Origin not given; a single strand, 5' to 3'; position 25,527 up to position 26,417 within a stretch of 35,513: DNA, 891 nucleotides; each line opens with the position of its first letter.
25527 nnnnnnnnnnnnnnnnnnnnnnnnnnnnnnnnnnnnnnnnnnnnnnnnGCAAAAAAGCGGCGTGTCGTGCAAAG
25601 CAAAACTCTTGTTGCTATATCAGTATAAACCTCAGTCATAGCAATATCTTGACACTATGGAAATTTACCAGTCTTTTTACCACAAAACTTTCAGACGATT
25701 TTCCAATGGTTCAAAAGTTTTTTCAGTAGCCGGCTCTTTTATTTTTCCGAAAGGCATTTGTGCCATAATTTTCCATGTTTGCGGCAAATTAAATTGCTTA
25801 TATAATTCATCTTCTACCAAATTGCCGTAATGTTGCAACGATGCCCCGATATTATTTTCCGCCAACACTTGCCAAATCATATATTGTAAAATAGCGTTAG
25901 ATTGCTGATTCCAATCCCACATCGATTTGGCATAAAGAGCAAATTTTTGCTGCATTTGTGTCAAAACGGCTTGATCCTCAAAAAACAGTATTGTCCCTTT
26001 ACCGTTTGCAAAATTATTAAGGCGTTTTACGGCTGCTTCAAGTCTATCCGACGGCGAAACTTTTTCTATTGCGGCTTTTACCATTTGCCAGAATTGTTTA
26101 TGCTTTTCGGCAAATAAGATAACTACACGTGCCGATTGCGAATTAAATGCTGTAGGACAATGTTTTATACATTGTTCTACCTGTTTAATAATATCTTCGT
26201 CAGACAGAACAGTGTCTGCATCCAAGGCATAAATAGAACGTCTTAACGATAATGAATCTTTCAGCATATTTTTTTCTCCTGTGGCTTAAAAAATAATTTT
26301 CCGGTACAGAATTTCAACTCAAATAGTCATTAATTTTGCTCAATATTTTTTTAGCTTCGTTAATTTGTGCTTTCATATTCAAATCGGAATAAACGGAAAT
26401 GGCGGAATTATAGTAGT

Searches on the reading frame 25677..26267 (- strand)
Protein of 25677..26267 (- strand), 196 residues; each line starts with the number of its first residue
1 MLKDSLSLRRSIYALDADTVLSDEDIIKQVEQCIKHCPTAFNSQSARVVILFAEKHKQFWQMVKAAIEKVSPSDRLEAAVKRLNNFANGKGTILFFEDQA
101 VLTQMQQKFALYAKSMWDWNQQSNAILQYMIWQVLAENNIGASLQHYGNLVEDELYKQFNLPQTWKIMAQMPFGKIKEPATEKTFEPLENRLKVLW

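Call 92: search_protein_families(library=pfam, proteins=[window:25677-26267:-], max_evalue=0.00001)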
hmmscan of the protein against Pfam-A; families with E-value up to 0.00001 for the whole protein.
window:25677-26267:- (196 aa): 1 family
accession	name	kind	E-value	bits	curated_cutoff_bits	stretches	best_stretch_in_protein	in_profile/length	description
PF00881.29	Nitroreductase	-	2.9e-15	57.3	23.5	1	9-175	4-167/167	Nitroreductase family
